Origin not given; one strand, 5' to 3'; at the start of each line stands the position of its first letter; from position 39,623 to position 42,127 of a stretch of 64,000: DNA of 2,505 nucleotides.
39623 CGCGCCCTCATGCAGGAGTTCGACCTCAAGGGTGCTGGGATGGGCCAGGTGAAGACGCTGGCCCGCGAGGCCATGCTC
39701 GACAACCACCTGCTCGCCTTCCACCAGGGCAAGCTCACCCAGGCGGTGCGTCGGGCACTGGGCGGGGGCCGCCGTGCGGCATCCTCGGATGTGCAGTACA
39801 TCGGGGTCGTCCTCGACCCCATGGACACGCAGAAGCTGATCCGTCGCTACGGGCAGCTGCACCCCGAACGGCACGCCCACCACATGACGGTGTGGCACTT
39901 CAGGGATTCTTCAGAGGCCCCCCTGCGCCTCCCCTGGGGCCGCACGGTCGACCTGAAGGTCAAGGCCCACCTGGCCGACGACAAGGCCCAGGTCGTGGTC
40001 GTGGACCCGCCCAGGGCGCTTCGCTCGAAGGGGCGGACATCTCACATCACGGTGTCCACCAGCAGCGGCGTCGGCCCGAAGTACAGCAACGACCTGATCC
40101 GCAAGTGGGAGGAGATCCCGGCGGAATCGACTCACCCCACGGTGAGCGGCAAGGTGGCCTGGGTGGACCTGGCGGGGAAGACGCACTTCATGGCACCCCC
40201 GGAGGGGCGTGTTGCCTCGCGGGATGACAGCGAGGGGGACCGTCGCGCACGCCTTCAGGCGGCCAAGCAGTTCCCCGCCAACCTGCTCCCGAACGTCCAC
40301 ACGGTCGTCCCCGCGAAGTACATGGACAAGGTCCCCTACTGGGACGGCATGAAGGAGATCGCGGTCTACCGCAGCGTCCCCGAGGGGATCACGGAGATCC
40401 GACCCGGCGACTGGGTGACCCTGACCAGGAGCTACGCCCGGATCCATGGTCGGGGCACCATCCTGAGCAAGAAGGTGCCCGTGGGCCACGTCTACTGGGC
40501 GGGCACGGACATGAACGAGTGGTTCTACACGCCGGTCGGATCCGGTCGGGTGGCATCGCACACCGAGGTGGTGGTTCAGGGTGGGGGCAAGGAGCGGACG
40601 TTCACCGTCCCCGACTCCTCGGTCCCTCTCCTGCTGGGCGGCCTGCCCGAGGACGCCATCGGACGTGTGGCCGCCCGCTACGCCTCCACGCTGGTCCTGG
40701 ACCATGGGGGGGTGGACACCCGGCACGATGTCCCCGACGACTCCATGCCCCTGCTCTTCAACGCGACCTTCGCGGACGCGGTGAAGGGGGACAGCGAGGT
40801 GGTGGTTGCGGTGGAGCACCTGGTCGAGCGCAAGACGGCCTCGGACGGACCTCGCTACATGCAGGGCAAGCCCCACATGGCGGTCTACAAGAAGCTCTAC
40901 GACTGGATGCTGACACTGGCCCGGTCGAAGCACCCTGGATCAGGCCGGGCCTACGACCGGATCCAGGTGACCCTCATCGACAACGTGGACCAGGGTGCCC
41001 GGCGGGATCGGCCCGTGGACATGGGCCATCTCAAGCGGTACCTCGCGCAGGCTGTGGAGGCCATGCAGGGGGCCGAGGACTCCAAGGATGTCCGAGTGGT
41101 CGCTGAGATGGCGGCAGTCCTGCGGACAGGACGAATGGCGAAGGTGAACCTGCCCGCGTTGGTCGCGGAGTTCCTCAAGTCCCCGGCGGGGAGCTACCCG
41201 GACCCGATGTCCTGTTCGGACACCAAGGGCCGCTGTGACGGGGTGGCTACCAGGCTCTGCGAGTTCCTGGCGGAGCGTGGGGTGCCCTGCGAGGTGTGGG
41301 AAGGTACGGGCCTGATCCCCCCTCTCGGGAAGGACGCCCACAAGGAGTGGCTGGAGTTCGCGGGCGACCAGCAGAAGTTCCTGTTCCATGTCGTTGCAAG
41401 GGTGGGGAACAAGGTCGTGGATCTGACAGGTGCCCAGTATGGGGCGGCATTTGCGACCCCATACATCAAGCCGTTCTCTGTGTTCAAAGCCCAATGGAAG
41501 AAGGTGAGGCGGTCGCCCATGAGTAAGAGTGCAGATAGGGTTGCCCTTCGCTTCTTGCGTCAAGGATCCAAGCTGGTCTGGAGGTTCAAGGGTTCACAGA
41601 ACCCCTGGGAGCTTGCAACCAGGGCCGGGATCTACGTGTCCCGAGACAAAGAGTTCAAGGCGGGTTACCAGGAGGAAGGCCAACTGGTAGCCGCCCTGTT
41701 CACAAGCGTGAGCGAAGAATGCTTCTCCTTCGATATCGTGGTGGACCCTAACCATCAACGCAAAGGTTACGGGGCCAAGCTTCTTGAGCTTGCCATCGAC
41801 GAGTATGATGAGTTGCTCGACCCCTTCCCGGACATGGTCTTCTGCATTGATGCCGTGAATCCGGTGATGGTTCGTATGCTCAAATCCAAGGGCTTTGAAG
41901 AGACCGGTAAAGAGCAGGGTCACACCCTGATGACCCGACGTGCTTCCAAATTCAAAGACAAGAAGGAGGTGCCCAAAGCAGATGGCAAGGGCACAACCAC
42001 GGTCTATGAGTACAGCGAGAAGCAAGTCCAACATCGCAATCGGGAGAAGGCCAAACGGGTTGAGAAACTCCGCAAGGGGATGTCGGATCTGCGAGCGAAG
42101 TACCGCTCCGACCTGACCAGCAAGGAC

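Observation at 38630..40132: CCA-adding-type nucleotidyltransferase fused to a 2H phosphoesterase: candidate injected tRNA-end repair or cyclic-nucleotide-degrading module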

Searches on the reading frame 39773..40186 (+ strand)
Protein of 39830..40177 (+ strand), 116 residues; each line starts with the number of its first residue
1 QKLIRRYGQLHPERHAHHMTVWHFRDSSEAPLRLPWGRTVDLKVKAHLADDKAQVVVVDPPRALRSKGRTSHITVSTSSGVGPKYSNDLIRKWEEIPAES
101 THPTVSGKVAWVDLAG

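Call 8: search_protein_families(library=pfam, proteins=[window:39863-40177:+], max_evalue=1)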
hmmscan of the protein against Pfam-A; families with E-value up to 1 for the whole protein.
window:39863-40177:+ (105 aa): 1 family
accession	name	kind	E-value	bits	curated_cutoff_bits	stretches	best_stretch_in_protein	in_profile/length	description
PF08302.16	tRNA_lig_CPD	-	7.1e-07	29.4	23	1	27-85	162-223/250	Fungal tRNA ligase phosphodiesterase domain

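Call 36: search_protein_representatives(protein=window:39830-40177:+)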
Query: 116 residues. Proteins with E-value up to 0.001 (for the whole library): 284; up to 1e-10: 20; up to 1e-30: 2. The best 150 are listed.
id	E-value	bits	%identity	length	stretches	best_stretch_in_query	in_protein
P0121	8.9e-61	219.6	89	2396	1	1-116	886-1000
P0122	2.1e-31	124.8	60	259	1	2-113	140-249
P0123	5.1e-29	117.1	55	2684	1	2-114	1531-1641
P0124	1.0e-26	109.7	54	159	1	2-113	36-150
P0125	5.5e-26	107.3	45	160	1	1-113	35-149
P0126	8.7e-26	106.7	51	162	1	3-113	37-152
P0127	2.4e-25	105.3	50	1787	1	1-116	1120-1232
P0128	7.5e-24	100.4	51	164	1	1-113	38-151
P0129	1.7e-22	96.1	46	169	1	2-113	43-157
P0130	3.4e-22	95.1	48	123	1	2-113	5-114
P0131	1.8e-19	86.3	42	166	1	1-113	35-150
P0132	4.7e-19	85.0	44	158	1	2-115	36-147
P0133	1.4e-17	80.2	51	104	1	19-114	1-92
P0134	2.6e-16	76.1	41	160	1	2-113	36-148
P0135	2.9e-14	69.5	42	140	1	3-94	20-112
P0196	4.8e-07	46.2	41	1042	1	5-92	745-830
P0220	2.2e-06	44.1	41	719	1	5-92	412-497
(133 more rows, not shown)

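Call 39: search_protein_families(library=pfam, proteins=[P0121, P0123, P0127, P0196, P0220], max_evalue=0.001)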
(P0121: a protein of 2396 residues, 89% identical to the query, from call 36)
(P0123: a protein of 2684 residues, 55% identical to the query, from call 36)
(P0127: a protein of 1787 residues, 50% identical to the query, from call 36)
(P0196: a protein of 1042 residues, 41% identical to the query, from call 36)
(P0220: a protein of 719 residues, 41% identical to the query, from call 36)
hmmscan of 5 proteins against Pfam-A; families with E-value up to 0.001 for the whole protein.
P0121 (2396 aa): 4 families
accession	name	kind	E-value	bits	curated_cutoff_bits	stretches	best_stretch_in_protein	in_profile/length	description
PF01028.25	Topoisom_I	-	7.3e-26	91.4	23.7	1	1414-1617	5-201/228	Eukaryotic DNA topoisomerase I, catalytic core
PF01743.26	PolyA_pol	-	5.9e-14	52.9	23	1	503-656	1-126/126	Poly A polymerase head domain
PF04752.17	ChaC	-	7e-06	26.6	21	1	291-454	4-171/176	ChaC-like protein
PF08302.16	tRNA_lig_CPD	-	1.6e-05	25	23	1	915-984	160-226/250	Fungal tRNA ligase phosphodiesterase domain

P0123 (2684 aa): 2 families
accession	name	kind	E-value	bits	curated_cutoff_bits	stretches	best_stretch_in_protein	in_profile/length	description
PF01028.25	Topoisom_I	-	3.6e-26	92.4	23.7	1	1697-1896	7-199/228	Eukaryotic DNA topoisomerase I, catalytic core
PF10307.15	HAD_SAK_1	-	8.6e-08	32.6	25.6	1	926-1064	26-177/203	HAD domain family 1 in Swiss Army Knife RNA repair proteins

P0127 (1787 aa): 1 family
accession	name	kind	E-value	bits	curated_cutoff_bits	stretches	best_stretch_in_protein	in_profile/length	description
PF01743.26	PolyA_pol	-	2.4e-14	54.2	23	1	206-358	1-124/126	Poly A polymerase head domain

P0196 (1042 aa): 2 families
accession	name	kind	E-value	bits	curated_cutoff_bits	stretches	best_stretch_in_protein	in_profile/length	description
PF01028.25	Topoisom_I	-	1.6e-26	93.5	23.7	1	140-341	7-199/228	Eukaryotic DNA topoisomerase I, catalytic core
PF10307.15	HAD_SAK_1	-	8.8e-12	45.7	25.6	1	896-1015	24-164/203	HAD domain family 1 in Swiss Army Knife RNA repair proteins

P0220 (719 aa): 2 families
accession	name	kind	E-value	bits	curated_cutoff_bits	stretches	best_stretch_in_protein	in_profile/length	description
PF01028.25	Topoisom_I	-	3.2e-26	92.5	23.7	1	161-362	7-199/228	Eukaryotic DNA topoisomerase I, catalytic core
PF10307.15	HAD_SAK_1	-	3.7e-13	50.2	25.6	1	563-681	24-163/203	HAD domain family 1 in Swiss Army Knife RNA repair proteins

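Call 41: find_encoding_contigs(protein=P0121, flank=10000, max_places=3)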
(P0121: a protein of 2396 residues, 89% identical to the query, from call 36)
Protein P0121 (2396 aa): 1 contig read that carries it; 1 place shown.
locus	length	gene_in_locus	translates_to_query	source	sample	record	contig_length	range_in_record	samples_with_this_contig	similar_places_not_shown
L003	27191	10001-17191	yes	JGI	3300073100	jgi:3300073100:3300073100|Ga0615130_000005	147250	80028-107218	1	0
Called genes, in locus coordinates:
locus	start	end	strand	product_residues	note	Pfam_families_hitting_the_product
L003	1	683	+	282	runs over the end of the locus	-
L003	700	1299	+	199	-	-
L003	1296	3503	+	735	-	-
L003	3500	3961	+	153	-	-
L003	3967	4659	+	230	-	-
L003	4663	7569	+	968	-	PF27249:MJ0330_N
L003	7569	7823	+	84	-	-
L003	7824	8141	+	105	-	-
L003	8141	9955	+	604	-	-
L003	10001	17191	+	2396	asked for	PF04752:ChaC (weak), PF08302:tRNA_lig_CPD (faint), PF01743:PolyA_pol, PF01028:Topoisom_I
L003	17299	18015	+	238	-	-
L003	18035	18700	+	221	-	-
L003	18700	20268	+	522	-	-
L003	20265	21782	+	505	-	-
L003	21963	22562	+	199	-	-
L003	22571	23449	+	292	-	PF25209:Phage_capsid_4 (faint)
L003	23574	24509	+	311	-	PF13384:HTH_23 (faint), PF03161:LAGLIDADG_2, PF13936:HTH_38 (weak)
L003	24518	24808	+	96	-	-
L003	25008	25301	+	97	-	-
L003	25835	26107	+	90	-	-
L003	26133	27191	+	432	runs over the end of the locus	-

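Call 46: search_protein_families(library=pfam, alignment_id=A3, max_evalue=0.01)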
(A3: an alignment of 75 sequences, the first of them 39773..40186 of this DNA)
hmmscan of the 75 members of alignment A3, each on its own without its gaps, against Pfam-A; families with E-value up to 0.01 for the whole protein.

A. member 1, window:39773-40186:+ (138 aa): 1 family
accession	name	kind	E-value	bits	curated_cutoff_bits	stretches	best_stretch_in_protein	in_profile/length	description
PF08302.16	tRNA_lig_CPD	-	3.9e-07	30.3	23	1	46-115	160-223/250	Fungal tRNA ligase phosphodiesterase domain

B. families by the number of members that match (of 75 scanned): 2 families
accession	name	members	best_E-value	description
PF08302.16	tRNA_lig_CPD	62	3.6e-10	Fungal tRNA ligase phosphodiesterase domain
PF02834.22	LigT_PEase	1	0.0025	LigT like Phosphoesterase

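Call 50: predict_structure(alignment_id=A3)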
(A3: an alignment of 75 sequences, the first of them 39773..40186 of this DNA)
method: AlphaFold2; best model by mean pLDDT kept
length: 138 residues; sequences in the alignment: 75
mean_pLDDT: 94.0   pTM: 0.88
mean pLDDT of the five models: 94.0, 93.9, 93.6, 93.5, 93.3
residues with pLDDT >= 90: 116; 70-90: 18; 50-70: 1; < 50: 3
segments of 3 or more residues with pLDDT < 50: 1-3
pLDDT, mean of each block of 10 residues (from residue 1): 74 98 97 98 90 95 97 98 94 98 97 88 96 95
secondary structure, 60 per line:
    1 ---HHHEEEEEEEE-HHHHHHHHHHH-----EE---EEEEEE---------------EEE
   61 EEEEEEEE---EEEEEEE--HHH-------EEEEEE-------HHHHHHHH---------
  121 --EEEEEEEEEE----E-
elements in order: E7-14 H16-26 E37-42 E58-68 E72-78 E91-96 H104-111 E123-132

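Call 53: fold_search(model_id=the predicted structure, library=pdb)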
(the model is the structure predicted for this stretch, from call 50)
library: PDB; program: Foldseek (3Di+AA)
matches with E <= 10: 427; with E <= 0.001: 1
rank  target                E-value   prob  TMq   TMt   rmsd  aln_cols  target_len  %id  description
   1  6u05                  7.7e-04  1.00  0.58  0.22   8.6       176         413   11  Crystal Structure of Fungal RNA Kinase (released 2019-11-06)
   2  9erw_B                1.1e-03  1.00  0.62  0.43   7.4       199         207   13  Mouse CNPase catalytic domain with nanobody 8C (released 2024-12-11)
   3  4wdg                  1.6e-03  1.00  0.59  0.40   7.2       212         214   11  Catalytic domain of mouse 2',3'-cyclic nucleotide 3'- phosphodiesterase, with mutation V321A, complexed with 2',5'-ADP (released 2015-09-23)
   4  4wcc                  1.8e-03  1.00  0.61  0.43   6.1       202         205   12  Catalytic domain of mouse 2',3'-cyclic nucleotide 3'- phosphodiesterase, with mutation P225G (released 2015-09-23)
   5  9etj_B                1.9e-03  1.00  0.64  0.44   5.7       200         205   12  Mouse CNPase catalytic domain with nanobody 10E (released 2024-12-11)
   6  3zbs                  1.9e-03  1.00  0.57  0.39   7.2       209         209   14  Catalytic domain of mouse 2',3'-cyclic nucleotide 3'- phosphodiesterase, with mutation V321A, crystallized with 2'-AMPS (released 2013-07-10)
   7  4wdd                  2.1e-03  1.00  0.64  0.44   5.7       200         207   12  Catalytic domain of mouse 2',3'-cyclic nucleotide 3'- phosphodiesterase, with mutation T232A, complexed with citrate (released 2015-09-30)
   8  4wfr                  2.3e-03  1.00  0.63  0.45   5.6       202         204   12  Catalytic domain of mouse 2',3'-cyclic nucleotide 3'- phosphodiesterase, with mutation T232A, complexed with 2'-AMP (released 2015-09-30)
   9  4wc9                  2.5e-03  1.00  0.62  0.43   5.9       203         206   12  Catalytic domain of mouse 2',3'-cyclic nucleotide 3'- phosphodiesterase, with mutation F235L (released 2015-09-23)
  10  3zbz                  2.5e-03  1.00  0.58  0.40   7.2       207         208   12  Catalytic domain of mouse 2',3'-cyclic nucleotide 3'- phosphodiesterase, with mutation V321A, crystallized with 2'-AMPS (released 2013-07-10)
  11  2yq9                  2.5e-03  1.00  0.58  0.40   7.1       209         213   13  Catalytic domain of mouse 2',3'-cyclic nucleotide 3'- phosphodiesterase, with mutation V321A, crystallized with 2'-AMP (released 2013-07-10)
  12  2ydc                  2.6e-03  1.00  0.60  0.40   8.4       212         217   13  Catalytic domain of mouse 2',3'-cyclic nucleotide 3'- phosphodiesterase, soaked with GTP (released 2012-03-28)
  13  7qzk                  2.6e-03  1.00  0.57  0.39   7.3       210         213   11  Crystal structure of mouse CNPase catalytic domain, V318I mutant (released 2023-02-15)
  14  4wbi                  2.9e-03  1.00  0.60  0.42   6.3       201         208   10  Catalytic domain of mouse 2',3'-cyclic nucleotide 3'- phosphodiesterase, with mutations H230Q and H309Q (released 2015-09-23)
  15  4wde_B                2.9e-03  1.00  0.61  0.41   6.0       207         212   11  Catalytic domain of mouse 2',3'-cyclic nucleotide 3'- phosphodiesterase, with mutation T311A (released 2015-09-23)
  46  7t26                  2.1e-02  0.90  0.39  0.39   7.9       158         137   13  Structure of phage FBB1 anti-CBASS nuclease Acb1 in apo state (released 2022-04-20)
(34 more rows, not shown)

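Call 54: fold_search(model_id=the predicted structure, library=viral)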
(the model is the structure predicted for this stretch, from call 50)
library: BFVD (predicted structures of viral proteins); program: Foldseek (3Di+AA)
matches with E <= 10: 576; with E <= 0.001: 5
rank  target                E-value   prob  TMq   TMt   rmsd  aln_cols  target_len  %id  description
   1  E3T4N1                5.2e-06  1.00  0.67  0.14   4.6       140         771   18  Uncharacterized protein [Cafeteria roenbergensis virus (strain BV-PW1)]
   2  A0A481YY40            1.1e-04  1.00  0.64  0.13   4.0       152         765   18  RNA ligase [Marseillevirus LCMAC202]
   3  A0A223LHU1            2.9e-04  1.00  0.51  0.50   7.1       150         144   13  Anti-CBASS protein Acb1 [Erwinia phage vB_EamM_RisingSun]
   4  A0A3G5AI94            3.5e-04  1.00  0.63  0.33   3.7       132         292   14  Uncharacterized protein [Sylvanvirus sp.]
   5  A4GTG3                5.4e-04  1.00  0.59  0.09   6.9       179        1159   13  Envelope polyprotein [Walleye dermal sarcoma virus]
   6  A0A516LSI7            1.2e-03  1.00  0.58  0.53   5.0       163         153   14  (no name in the UniProt tables at hand)
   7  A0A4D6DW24            1.5e-03  1.00  0.54  0.50   7.2       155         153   14  Anti-CBASS protein Acb1 [Edwardsiella phage pEt-SU]
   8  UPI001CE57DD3         3.2e-03  1.00  0.51  0.31   7.0       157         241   11  (no name look-up for this kind of identifier)
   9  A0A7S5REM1            3.2e-03  1.00  0.53  0.48   5.8       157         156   18  (no name in the UniProt tables at hand)
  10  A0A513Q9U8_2          3.3e-03  1.00  0.47  0.08   7.5       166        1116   13  Polyprotein 1a (Fragment) [Porcine torovirus]
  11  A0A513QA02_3          3.7e-03  1.00  0.48  0.09   7.5       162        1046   10  Polyprotein 1a (Fragment) [Porcine torovirus]
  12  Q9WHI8                4.4e-03  1.00  0.61  0.08   6.4       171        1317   15  Envelope polyprotein [Walleye epidermal hyperplasia virus 1]
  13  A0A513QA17            4.7e-03  1.00  0.50  0.13   7.3       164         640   12  Polyprotein 1ab (Fragment) [Porcine torovirus]
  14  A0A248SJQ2            5.8e-03  1.00  0.52  0.43   8.2       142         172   12  (no name in the UniProt tables at hand)
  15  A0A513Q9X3            5.8e-03  1.00  0.49  0.06   6.8       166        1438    9  Polyprotein 1a (Fragment) [Porcine torovirus]
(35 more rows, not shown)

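Call 58: find_encoding_contigs(protein=P0127, flank=10000, max_places=2)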
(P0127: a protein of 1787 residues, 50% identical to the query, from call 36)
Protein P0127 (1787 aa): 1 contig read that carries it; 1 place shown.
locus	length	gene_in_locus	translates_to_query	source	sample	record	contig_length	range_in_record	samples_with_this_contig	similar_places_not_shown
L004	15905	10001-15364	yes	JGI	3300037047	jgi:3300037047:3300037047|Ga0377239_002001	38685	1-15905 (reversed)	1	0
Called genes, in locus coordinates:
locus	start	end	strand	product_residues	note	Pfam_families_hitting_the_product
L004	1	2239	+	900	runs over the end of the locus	-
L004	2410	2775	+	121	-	-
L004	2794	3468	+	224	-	-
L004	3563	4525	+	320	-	PF27249:MJ0330_N (faint)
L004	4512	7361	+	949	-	PF27249:MJ0330_N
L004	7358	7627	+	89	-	-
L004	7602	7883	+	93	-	-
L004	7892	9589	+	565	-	-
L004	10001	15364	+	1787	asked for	PF01743:PolyA_pol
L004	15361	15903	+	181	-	?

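Call 59: find_encoding_contigs(protein=P0123, flank=10000, max_places=2)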
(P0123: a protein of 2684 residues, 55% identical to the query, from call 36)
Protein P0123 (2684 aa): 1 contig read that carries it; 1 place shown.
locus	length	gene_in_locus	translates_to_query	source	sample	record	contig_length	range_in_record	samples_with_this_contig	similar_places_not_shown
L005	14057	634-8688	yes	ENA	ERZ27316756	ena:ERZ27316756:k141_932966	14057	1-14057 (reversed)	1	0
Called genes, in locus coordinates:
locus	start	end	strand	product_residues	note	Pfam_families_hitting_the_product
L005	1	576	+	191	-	?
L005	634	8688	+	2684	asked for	PF10307:HAD_SAK_1, PF01028:Topoisom_I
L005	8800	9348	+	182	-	-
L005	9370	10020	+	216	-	-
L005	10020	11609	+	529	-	-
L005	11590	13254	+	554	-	-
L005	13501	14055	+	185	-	?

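Call 91: search_protein_families(library=pfam, alignment_id=A4, max_evalue=0.001)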
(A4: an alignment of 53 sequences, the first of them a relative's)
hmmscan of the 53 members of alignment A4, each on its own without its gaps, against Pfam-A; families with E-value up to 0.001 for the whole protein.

A. member 1, P0122 (259 aa): 0 families

B. families by the number of members that match (of 53 scanned): 17 families
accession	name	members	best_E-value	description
PF08302.16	tRNA_lig_CPD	34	1.7e-07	Fungal tRNA ligase phosphodiesterase domain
PF10307.15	HAD_SAK_1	13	1.4e-23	HAD domain family 1 in Swiss Army Knife RNA repair proteins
PF01028.25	Topoisom_I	2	1.6e-26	Eukaryotic DNA topoisomerase I, catalytic core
PF23802.1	DUF7178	1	5.4e-28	Family of unknown function (DUF7178)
PF25735.1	Phage_L5_gp82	1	7.2e-23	Mycobacterium phage L5 gene 82 protein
PF23952.1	LRR_EndoS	1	2.4e-12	Endo-beta-N-acetylglucosaminidase EndoS LRR domain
PF06941.18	NT5C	1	3.1e-08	5' nucleotidase, deoxy (Pyrimidine), cytosolic type C protein (NT5C)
PF04495.20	GRASP55_65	1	7.3e-08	GRASP55/65 PDZ-like domain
PF18760.7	ART-PolyVal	1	9.4e-08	ADP-Ribosyltransferase in polyvalent proteins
PF14801.12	TrmI-like_N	1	7.9e-07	TrmI-like N-terminal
PF00583.31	Acetyltransf_1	1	1.1e-06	Acetyltransferase (GNAT) family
PF18342.7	LytB_SH3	1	8.8e-06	Endo-beta-N-acetylglucosaminidase LytB SH3 domain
PF00782.25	DSPc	1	1.1e-05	Dual specificity phosphatase, catalytic domain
PF00156.33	Pribosyltran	1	1.6e-05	Phosphoribosyl transferase domain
PF13508.13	Acetyltransf_7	1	8.8e-05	Acetyltransferase (GNAT) domain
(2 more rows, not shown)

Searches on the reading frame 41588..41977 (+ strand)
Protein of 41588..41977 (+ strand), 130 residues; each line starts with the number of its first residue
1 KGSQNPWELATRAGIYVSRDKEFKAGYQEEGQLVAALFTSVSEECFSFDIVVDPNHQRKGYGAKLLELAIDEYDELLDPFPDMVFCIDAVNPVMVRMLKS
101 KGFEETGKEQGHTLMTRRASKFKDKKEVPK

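Call 8: search_protein_families(library=pfam, proteins=[window:41588-41977:+], max_evalue=1)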
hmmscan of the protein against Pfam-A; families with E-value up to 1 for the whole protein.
window:41588-41977:+ (130 aa): 7 families
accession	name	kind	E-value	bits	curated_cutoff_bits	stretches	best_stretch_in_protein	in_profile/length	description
PF00583.31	Acetyltransf_1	-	8.4e-07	29.7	20.7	1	27-98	38-111/116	Acetyltransferase (GNAT) family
PF13508.13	Acetyltransf_7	-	5.7e-06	27.1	27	1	29-72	10-55/84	Acetyltransferase (GNAT) domain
PF13673.13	Acetyltransf_10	-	0.00039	20.8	23.6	1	26-110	35-114/128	Acetyltransferase (GNAT) domain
PF13302.13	Acetyltransf_3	-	0.036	15.2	25.4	1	42-104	75-138/138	Acetyltransferase (GNAT) domain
PF13527.13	Acetyltransf_9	-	0.13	12.7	25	1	49-75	77-103/127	Acetyltransferase (GNAT) domain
PF08445.16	FR47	-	0.16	12.5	22.1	1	31-67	10-44/86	FR47-like protein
PF14542.12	Acetyltransf_CG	-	0.17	12.5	30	1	50-73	30-53/80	GCN5-related N-acetyl-transferase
